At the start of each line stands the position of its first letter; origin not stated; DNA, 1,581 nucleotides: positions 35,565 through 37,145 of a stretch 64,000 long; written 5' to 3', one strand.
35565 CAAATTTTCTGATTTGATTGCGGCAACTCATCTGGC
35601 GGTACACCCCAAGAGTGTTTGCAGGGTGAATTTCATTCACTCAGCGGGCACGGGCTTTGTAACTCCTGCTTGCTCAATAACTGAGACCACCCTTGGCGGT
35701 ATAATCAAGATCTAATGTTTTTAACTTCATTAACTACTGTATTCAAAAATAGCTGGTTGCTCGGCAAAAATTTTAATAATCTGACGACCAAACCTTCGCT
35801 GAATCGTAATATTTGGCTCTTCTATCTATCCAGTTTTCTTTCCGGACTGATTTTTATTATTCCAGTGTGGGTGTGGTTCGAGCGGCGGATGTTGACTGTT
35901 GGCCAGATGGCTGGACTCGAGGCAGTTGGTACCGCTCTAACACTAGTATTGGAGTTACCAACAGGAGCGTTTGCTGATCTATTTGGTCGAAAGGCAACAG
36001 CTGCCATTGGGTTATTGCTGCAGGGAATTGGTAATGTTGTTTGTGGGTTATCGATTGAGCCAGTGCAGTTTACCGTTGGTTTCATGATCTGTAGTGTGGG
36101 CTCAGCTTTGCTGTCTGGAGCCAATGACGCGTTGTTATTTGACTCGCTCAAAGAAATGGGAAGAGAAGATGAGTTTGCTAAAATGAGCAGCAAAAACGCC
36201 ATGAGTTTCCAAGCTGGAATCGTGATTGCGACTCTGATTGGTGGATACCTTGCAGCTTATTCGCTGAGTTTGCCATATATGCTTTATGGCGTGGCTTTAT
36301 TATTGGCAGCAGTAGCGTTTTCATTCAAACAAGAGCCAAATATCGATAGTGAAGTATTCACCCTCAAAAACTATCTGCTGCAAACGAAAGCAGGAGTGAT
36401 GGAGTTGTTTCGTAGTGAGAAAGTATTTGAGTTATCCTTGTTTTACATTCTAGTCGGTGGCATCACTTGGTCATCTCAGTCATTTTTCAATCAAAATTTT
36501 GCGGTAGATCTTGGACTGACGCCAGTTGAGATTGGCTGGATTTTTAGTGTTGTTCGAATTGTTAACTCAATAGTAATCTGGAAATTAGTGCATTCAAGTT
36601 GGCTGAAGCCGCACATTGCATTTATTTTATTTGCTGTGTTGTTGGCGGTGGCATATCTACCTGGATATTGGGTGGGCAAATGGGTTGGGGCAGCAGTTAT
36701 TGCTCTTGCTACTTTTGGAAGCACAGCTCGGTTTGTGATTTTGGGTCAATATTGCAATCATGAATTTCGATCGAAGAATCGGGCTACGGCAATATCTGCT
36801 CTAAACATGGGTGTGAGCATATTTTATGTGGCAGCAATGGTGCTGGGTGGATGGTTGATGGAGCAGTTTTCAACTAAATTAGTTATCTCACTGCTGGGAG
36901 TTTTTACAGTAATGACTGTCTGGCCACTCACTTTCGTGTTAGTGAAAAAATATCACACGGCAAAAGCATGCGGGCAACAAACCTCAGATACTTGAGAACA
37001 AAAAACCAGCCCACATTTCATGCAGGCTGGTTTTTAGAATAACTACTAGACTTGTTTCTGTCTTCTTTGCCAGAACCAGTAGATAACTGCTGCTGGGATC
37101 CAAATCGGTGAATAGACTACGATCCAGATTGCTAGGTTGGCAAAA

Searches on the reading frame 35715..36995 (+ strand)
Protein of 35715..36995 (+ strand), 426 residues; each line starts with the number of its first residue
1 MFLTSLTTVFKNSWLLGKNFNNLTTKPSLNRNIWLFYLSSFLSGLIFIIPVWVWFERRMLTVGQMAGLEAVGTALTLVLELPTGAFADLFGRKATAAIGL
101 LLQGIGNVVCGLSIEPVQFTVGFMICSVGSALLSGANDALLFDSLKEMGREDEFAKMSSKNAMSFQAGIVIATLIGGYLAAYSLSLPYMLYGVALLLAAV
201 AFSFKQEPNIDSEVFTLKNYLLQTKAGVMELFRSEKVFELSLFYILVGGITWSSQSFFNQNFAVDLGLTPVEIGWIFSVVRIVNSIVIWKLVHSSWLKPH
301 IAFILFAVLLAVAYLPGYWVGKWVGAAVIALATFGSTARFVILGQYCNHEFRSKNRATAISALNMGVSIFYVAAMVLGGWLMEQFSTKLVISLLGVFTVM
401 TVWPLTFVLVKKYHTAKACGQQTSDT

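Call 12: find_encoding_contigs(protein=window:35715-36995:+, flank=10000, max_places=10)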
Protein window:35715-36995:+ (426 aa): no gene with exactly this product is on record in the collection.

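Call 15: find_homologous_proteins(query=window:35715-36995:+)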
Query window:35715-36995:+ (426 aa): 195 proteins with E <= 0.001 among 8000 candidates; the best 120 are listed.
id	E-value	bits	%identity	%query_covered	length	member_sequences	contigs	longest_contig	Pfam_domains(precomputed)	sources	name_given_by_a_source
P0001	7.4e-274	927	100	100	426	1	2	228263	PF07690.22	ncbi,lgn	-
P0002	8.1e-164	564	66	92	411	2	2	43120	PF07690.22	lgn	-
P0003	5.3e-160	552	63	93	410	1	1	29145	PF07690.22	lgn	-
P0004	8.5e-160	551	65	91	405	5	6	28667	PF07690.22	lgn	-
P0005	1.2e-159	550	65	92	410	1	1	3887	PF07690.22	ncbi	-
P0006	2.7e-158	546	60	95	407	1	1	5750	PF07690.22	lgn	-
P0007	6.4e-157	541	64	90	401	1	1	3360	PF07690.22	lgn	-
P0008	7.7e-156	538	65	90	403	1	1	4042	PF07690.22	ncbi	-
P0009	4.8e-117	410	49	92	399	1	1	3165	PF07690.22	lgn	-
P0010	6.0e-115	403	51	92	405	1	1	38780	PF07690.22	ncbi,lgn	-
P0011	4.9e-112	394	48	92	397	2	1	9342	PF07690.22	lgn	-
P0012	1.0e-110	389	49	91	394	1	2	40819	PF07690.22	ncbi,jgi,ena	-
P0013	1.4e-109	385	49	89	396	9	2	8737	PF07690.22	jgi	-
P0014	1.8e-109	385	46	93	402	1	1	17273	PF07690.22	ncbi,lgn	-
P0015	7.5e-109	383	48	86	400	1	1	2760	PF07690.22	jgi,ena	-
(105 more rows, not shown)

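Call 16: find_encoding_contigs(protein=P0001, flank=10000, max_places=4)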
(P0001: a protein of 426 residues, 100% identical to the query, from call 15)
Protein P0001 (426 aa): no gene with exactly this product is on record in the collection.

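Call 17: find_encoding_contigs(protein=P0002, flank=10000, max_places=4)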
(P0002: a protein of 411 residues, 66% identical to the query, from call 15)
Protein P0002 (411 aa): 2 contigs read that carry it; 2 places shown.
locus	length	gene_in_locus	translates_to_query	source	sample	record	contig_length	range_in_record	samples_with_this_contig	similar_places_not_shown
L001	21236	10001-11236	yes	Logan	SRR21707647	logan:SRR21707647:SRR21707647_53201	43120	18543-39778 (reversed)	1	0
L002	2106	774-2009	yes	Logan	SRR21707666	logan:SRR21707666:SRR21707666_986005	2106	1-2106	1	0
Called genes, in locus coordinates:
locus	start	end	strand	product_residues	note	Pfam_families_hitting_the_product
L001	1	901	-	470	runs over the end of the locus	PF21799:MurD-like_N (weak), PF08245:Mur_ligase_M, PF02875:Mur_ligase_C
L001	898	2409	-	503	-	PF26299:MurL_N, PF26298:MurL_epimerase_C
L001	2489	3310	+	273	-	PF03808:Glyco_tran_WecG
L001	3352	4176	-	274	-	PF01978:TrmB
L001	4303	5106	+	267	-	PF00892:EamA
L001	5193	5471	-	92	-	PF00376:MerR, PF12728:HTH_17, PF13411:MerR_1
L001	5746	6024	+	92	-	-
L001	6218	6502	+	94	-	-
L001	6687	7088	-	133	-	PF16320:Ribosomal_L12_N, PF00542:Ribosomal_L12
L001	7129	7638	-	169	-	PF00466:Ribosomal_L10, PF27436:RL10_C (faint)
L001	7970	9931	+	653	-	-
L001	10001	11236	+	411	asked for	PF07690:MFS_1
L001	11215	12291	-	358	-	PF00657:Lipase_GDSL (weak), PF13472:Lipase_GDSL_2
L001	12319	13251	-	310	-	PF14257:DUF4349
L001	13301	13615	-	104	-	-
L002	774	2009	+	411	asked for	PF07690:MFS_1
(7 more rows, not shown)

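Call 20: find_encoding_contigs(protein=P0003, flank=10000, max_places=3)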
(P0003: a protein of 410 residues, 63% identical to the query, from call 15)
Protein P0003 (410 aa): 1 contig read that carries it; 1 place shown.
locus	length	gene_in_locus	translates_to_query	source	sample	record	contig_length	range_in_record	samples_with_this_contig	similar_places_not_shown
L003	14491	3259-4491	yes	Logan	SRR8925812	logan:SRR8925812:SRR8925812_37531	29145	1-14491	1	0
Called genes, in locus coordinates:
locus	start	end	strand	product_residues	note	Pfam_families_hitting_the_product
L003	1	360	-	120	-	?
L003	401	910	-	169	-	PF00466:Ribosomal_L10, PF27436:RL10_C (faint)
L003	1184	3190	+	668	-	-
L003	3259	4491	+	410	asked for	PF07690:MFS_1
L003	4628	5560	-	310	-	PF14257:DUF4349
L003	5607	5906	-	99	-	-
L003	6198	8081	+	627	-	PF07973:tRNA_SAD, PF00587:tRNA-synt_2b, PF03129:HGTP_anticodon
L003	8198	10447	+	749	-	-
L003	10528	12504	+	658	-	-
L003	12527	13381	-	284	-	PF01978:TrmB (weak)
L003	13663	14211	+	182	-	-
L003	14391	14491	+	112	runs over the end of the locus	-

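Call 21: find_encoding_contigs(protein=P0004, flank=10000, max_places=6)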
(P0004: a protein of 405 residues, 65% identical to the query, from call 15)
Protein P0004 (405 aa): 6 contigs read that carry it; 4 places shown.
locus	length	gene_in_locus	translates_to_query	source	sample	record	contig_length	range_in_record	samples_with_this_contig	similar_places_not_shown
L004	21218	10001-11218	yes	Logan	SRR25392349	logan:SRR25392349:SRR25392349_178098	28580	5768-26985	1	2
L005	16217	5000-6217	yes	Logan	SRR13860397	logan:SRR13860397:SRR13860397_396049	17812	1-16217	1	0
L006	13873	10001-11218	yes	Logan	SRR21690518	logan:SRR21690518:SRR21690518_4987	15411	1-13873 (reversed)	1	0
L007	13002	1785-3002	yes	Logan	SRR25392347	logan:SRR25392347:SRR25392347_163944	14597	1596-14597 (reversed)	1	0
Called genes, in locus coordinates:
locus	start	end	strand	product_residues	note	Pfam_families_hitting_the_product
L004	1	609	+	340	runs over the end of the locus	PF06723:MreB_Mbl, PF25229:Salactin (weak)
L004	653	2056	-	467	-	PF21799:MurD-like_N (weak), PF08245:Mur_ligase_M, PF02875:Mur_ligase_C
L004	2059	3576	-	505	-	PF26299:MurL_N, PF26298:MurL_epimerase_C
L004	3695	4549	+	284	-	PF03808:Glyco_tran_WecG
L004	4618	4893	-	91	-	PF12728:HTH_17, PF00376:MerR, PF13411:MerR_1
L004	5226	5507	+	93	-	-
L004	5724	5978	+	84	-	-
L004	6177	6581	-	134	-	PF16320:Ribosomal_L12_N, PF00542:Ribosomal_L12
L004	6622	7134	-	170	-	PF00466:Ribosomal_L10, PF27436:RL10_C (faint)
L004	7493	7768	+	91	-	-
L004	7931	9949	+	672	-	-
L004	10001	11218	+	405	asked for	PF07690:MFS_1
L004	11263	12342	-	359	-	PF13472:Lipase_GDSL_2 (weak)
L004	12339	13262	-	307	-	PF14257:DUF4349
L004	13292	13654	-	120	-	-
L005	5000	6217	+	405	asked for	PF07690:MFS_1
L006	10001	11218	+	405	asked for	PF07690:MFS_1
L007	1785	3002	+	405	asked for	PF07690:MFS_1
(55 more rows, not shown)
